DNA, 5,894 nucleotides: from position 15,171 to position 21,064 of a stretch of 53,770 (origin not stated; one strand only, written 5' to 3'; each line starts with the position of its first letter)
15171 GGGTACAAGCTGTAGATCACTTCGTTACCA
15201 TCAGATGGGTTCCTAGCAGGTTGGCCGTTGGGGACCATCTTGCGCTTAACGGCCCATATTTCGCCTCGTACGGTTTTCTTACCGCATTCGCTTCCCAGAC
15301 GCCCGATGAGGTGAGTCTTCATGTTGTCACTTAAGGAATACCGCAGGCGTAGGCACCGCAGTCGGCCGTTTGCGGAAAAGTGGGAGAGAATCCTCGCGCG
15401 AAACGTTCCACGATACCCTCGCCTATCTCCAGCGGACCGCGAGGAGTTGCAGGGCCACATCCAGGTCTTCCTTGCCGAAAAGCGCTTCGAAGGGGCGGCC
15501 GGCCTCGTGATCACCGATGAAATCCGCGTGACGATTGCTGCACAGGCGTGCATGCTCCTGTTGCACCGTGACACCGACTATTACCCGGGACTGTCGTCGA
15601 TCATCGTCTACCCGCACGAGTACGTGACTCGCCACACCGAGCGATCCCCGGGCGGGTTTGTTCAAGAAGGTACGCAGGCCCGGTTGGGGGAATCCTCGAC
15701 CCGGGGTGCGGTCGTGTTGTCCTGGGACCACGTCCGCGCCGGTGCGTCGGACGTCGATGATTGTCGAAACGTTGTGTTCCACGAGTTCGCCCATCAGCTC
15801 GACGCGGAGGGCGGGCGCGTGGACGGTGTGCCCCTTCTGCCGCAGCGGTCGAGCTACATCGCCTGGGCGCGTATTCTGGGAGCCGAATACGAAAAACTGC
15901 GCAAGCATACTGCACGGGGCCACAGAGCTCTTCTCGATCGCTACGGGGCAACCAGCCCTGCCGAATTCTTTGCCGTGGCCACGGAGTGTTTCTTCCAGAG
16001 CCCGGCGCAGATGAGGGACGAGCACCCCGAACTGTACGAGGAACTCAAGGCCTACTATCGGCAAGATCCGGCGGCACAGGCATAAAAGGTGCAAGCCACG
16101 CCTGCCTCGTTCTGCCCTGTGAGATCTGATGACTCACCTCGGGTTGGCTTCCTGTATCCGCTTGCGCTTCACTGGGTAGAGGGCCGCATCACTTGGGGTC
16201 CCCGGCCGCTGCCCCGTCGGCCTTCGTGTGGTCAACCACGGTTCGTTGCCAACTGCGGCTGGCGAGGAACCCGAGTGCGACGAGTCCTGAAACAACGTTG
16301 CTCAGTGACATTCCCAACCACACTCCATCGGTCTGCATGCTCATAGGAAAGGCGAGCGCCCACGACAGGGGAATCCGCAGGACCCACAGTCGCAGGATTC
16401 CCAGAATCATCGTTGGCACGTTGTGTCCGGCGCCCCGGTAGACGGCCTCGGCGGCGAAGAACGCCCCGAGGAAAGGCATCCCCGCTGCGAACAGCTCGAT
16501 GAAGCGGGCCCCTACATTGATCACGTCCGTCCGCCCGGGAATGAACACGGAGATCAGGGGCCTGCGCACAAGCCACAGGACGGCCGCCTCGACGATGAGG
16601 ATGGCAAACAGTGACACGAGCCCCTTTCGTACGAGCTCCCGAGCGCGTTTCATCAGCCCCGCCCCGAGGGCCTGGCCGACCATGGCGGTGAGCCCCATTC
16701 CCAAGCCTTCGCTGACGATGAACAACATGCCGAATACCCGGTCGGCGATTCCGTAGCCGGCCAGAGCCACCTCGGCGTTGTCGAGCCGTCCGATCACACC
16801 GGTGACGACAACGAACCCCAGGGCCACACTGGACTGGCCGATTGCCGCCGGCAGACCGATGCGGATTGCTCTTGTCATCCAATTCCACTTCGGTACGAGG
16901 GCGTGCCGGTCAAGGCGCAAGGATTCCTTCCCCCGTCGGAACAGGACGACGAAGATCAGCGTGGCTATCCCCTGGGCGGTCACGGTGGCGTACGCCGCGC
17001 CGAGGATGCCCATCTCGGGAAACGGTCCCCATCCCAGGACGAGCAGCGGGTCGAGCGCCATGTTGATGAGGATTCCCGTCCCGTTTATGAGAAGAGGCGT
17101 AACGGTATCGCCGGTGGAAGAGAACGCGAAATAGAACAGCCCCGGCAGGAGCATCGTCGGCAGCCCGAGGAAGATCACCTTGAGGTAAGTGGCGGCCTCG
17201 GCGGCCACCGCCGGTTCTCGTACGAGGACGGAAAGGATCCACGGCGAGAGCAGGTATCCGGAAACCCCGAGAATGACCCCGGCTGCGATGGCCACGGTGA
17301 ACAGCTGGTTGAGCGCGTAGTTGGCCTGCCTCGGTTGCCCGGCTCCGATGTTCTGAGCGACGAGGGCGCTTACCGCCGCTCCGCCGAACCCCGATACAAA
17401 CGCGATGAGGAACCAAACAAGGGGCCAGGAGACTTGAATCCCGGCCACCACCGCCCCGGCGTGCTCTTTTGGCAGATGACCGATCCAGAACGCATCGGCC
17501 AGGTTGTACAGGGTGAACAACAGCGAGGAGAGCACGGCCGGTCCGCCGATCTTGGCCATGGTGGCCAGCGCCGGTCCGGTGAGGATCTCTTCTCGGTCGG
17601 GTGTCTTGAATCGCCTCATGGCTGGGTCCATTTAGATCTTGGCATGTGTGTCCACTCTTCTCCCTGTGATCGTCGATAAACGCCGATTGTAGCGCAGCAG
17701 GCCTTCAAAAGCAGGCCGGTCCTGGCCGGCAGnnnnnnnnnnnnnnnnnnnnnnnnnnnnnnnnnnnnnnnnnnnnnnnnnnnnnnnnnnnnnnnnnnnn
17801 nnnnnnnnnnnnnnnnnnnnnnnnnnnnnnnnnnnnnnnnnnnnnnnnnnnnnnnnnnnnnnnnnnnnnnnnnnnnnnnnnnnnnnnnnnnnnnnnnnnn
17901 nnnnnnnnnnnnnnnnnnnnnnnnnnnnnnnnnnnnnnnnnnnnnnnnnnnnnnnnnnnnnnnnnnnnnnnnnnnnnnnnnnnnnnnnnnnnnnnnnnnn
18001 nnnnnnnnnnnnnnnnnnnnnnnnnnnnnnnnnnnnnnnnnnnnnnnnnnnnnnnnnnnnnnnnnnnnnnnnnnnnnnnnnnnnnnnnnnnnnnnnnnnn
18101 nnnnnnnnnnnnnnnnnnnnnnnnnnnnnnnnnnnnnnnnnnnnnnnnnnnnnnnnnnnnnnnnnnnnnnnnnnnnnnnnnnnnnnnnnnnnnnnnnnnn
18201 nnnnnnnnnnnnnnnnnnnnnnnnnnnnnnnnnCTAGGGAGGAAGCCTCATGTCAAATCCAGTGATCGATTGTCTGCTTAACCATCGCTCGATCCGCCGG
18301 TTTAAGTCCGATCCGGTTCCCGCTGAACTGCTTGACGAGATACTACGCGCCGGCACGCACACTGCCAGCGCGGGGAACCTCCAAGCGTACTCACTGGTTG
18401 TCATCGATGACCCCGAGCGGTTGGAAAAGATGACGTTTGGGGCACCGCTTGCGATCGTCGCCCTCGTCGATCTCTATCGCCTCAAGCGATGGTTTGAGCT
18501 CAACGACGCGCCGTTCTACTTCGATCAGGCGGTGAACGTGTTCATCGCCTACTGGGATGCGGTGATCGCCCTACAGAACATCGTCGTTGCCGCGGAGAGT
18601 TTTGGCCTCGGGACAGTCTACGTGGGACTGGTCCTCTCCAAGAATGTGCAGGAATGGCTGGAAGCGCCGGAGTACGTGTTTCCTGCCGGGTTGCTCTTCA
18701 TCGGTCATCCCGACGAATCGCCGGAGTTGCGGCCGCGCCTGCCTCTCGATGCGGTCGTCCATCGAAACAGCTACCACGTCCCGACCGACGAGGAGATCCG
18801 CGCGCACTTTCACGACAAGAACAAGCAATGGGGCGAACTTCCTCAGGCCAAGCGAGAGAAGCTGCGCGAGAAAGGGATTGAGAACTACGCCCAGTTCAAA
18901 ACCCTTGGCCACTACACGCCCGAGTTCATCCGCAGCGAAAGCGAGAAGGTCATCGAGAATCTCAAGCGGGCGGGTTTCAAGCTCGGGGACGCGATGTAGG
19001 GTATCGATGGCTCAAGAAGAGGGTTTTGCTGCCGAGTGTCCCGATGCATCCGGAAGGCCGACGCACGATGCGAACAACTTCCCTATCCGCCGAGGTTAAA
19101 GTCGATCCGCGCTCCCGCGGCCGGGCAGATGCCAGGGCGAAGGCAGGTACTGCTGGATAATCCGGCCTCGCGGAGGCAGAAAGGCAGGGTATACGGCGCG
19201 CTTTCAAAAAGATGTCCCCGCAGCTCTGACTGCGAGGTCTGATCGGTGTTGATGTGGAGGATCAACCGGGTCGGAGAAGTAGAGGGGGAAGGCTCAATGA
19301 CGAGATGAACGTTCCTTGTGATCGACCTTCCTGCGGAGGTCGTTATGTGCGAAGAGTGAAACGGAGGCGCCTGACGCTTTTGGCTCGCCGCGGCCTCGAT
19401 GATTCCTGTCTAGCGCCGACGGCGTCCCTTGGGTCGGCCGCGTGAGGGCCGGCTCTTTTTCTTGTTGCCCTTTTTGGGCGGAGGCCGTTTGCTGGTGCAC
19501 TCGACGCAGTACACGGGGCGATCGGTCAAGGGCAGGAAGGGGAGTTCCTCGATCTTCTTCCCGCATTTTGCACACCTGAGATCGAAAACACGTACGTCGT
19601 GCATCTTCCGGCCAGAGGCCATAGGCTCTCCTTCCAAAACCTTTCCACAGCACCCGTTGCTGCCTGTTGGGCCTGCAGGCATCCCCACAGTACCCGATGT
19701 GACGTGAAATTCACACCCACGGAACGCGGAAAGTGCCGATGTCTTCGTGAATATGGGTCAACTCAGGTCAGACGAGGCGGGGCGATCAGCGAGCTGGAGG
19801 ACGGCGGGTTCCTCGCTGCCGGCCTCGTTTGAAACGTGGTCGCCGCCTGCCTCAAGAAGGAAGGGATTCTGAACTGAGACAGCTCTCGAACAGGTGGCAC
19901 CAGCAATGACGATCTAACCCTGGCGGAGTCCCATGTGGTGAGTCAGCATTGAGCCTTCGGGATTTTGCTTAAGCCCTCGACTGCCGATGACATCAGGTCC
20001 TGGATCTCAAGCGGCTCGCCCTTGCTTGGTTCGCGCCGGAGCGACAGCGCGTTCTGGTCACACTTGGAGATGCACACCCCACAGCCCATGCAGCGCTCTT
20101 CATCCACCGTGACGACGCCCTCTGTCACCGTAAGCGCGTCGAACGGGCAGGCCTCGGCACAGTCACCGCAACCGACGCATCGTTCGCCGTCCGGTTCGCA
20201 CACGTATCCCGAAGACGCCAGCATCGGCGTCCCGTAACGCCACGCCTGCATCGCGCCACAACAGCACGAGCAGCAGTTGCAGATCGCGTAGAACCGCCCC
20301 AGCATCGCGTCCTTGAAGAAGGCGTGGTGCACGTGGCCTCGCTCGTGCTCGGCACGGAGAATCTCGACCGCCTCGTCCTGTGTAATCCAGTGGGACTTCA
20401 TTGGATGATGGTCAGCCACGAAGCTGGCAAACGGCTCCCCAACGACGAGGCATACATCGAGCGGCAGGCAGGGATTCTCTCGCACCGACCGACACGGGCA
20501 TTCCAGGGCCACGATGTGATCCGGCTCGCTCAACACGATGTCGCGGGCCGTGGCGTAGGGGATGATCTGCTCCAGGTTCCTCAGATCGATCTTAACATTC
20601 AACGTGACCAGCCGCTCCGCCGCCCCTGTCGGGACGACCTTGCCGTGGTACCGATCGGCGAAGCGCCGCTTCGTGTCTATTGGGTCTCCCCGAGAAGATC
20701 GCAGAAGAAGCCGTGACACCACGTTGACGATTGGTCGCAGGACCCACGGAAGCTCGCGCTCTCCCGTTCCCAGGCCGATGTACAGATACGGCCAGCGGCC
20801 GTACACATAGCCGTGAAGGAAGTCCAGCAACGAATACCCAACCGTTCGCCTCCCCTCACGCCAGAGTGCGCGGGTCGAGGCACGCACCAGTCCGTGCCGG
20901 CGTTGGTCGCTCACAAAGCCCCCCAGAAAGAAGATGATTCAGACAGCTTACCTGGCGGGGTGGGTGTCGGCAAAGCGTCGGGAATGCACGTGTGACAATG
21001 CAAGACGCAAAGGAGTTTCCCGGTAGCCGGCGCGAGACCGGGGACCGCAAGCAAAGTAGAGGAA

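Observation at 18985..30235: Family of same-orientation 70-125 nt repeats that partition about 11 kb into gene cassettes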

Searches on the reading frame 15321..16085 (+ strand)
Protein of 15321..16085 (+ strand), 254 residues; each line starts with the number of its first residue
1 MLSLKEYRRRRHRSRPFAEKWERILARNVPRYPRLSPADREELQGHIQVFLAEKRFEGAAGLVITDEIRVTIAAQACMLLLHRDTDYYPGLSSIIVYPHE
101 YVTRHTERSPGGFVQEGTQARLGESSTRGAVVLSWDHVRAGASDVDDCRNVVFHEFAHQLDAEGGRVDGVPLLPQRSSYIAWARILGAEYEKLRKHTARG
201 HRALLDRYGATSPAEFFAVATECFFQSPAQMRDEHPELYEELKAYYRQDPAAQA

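Call 14: search_protein_families(library=pfam, proteins=[window:15321-16085:+], max_evalue=0.01)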
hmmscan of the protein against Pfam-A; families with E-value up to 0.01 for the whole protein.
window:15321-16085:+ (254 aa): 1 family
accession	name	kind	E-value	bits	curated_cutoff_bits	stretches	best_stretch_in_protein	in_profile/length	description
PF06167.18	Peptidase_M90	-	1.3e-91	307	26.2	1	5-247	2-243/243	Glucose-regulated metallo-peptidase M90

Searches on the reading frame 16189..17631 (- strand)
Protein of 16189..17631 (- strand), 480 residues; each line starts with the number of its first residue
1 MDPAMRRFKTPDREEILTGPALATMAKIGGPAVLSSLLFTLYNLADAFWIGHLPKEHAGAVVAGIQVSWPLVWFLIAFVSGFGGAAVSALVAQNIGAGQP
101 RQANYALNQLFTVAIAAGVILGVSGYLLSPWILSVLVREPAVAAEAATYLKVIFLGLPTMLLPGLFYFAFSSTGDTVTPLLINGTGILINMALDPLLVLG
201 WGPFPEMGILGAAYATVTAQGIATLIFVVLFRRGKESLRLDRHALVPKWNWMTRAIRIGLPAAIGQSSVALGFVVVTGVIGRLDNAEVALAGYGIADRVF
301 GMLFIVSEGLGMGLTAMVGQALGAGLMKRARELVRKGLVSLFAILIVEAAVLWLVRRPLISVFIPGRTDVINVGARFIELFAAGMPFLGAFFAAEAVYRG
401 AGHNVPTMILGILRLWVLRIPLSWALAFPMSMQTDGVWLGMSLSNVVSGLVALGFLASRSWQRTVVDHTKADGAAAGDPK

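Call 13: search_protein_families(library=pfam, proteins=[window:16189-17631:-], max_evalue=0.01)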
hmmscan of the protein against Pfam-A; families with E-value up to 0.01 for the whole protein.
window:16189-17631:- (480 aa): 1 family
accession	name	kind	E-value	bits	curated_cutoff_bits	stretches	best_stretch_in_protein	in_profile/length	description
PF01554.23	MatE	-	2.4e-57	193.6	24.9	2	31-196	1-161/161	MatE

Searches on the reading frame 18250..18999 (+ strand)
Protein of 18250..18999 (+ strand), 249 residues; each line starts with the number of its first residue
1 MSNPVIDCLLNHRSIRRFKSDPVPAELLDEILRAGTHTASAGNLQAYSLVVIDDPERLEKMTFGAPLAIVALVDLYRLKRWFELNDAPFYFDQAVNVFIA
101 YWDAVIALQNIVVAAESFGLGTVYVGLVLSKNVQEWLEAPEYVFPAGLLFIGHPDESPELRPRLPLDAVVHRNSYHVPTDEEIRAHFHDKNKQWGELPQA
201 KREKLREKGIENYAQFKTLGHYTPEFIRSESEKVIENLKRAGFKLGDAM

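Call 13: search_protein_families(library=pfam, proteins=[window:18250-18999:+], max_evalue=0.01)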
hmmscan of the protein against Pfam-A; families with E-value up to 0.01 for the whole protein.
window:18250-18999:+ (249 aa): 1 family
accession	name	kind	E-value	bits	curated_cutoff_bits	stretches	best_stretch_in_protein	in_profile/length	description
PF00881.29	Nitroreductase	-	3.2e-21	76.7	23.5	1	11-153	3-167/167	Nitroreductase family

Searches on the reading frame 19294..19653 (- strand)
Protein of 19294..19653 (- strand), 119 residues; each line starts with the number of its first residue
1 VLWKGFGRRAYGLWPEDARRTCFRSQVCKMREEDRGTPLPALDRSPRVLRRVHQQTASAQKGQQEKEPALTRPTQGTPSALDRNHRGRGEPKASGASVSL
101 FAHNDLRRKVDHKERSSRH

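Call 13: search_protein_families(library=pfam, proteins=[window:19294-19653:-], max_evalue=0.01)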
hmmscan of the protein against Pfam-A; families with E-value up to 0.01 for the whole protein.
window:19294-19653:- (119 aa): 0 families

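Call 83: search_protein_families(library=ncbifam, proteins=[window:19294-19653:-], max_evalue=0.01)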
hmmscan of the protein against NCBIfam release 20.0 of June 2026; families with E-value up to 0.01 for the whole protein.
window:19294-19653:- (119 aa): 0 families

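Call 98: search_protein_families(library=padloc, proteins=[window:19294-19653:-], max_evalue=0.001)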
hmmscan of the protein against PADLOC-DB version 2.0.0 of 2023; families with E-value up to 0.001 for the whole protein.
window:19294-19653:- (119 aa): 0 families

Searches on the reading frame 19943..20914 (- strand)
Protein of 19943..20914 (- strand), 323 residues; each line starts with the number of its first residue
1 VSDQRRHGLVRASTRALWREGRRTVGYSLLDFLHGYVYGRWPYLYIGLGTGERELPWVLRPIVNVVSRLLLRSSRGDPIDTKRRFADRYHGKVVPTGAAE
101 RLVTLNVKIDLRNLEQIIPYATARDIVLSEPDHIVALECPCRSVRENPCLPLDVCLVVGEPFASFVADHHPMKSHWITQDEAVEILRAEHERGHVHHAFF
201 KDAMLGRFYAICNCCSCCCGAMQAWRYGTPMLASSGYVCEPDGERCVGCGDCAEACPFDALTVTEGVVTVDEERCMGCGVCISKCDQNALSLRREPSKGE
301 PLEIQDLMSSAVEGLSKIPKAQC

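Call 13: search_protein_families(library=pfam, proteins=[window:19943-20914:-], max_evalue=0.01)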
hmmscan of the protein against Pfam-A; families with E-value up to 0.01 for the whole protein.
window:19943-20914:- (323 aa): 11 families
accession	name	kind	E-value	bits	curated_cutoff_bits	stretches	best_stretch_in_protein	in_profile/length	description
PF00037.32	Fer4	-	2.8e-14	52.7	21.1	2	242-262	4-24/24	4Fe-4S binding domain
PF12838.12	Fer4_7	-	2e-08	35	27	1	245-289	1-52/52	4Fe-4S dicluster domain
PF13237.11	Fer4_10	-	1.9e-07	31.4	25.5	1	242-285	5-52/53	4Fe-4S dicluster domain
PF14697.11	Fer4_21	-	4.2e-07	30.4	35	1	242-286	4-52/59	4Fe-4S dicluster domain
PF13187.11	Fer4_9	-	1.2e-06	28.9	27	1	245-289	1-51/52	4Fe-4S dicluster domain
PF12837.12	Fer4_6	-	1.1e-05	25.6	25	1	243-261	6-24/24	4Fe-4S binding domain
PF12797.12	Fer4_2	-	4e-05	23.7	24.5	2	244-258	8-22/22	4Fe-4S binding domain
PF25160.1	LdpA_Fe-S-bd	-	4.7e-05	23.5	27.6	1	252-288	9-41/49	LdpA Fe-S cluster-binding domain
PF13484.11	Fer4_16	-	0.00048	21.3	30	1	245-266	1-22/66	4Fe-4S double cluster binding domain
PF13459.11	Fer4_15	-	0.0011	20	22.4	0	268-286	1-19/66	4Fe-4S single cluster domain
PF12798.12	Fer4_3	-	0.0097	17.1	27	1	246-260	1-15/15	4Fe-4S binding domain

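Call 98: search_protein_families(library=padloc, proteins=[window:19943-20914:-], max_evalue=0.001)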
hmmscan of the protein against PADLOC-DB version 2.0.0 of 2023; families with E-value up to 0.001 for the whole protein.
window:19943-20914:- (323 aa): 1 family
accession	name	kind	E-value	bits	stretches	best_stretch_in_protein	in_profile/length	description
PDLC02510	BrxP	-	1.5e-05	21.4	1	246-291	464-508/779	BrxP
